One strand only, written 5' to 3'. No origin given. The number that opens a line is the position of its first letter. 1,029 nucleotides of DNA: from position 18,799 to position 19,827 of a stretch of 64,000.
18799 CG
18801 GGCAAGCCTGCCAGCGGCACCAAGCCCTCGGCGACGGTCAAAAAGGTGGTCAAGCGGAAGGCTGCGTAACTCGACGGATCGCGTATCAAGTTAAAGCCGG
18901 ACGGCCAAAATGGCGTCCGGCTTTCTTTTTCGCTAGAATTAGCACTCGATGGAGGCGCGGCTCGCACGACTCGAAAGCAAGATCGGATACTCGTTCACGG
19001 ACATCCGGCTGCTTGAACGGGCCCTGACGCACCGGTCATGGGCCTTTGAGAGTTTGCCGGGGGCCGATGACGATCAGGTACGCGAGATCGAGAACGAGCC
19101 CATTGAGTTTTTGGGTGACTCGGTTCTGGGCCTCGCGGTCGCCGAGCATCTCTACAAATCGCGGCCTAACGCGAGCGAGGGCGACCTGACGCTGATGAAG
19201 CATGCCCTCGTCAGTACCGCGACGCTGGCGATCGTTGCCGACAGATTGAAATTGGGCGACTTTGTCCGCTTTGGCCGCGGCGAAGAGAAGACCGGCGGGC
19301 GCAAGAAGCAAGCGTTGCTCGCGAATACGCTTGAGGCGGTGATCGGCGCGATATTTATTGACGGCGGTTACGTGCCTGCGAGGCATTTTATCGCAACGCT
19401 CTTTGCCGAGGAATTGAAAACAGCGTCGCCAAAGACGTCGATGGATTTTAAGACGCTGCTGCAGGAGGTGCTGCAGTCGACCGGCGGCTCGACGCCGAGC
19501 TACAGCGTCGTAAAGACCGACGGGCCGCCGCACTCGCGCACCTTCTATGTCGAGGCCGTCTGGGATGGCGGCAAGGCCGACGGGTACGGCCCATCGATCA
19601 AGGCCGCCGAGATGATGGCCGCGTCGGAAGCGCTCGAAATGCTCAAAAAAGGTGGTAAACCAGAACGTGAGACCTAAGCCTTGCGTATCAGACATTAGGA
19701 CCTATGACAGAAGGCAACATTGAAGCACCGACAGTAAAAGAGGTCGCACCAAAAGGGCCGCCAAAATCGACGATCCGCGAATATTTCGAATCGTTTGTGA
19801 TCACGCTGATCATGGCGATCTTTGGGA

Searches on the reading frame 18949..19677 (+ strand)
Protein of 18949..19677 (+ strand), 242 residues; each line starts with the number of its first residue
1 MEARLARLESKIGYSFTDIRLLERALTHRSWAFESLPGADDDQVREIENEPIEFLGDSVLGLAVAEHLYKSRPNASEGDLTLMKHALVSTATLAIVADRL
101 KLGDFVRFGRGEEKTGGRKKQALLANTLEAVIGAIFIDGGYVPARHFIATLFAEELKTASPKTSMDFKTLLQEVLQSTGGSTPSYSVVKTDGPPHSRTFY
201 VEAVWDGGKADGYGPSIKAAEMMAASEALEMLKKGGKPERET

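Call 110: search_protein_families(library=pfam, proteins=[window:18949-19677:+], max_evalue=0.00001)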
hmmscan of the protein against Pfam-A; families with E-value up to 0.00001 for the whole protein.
window:18949-19677:+ (242 aa): 3 families
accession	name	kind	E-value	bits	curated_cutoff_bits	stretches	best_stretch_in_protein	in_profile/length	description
PF14622.11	Ribonucleas_3_3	-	8.9e-32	110.4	35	1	18-152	1-124/128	Ribonuclease-III-like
PF00636.31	Ribonuclease_3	-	9.3e-24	84.6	27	1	52-140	3-102/102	Ribonuclease III domain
PF00035.32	dsrm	-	1.1e-10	42.3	23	1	168-232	2-66/66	Double-stranded RNA binding motif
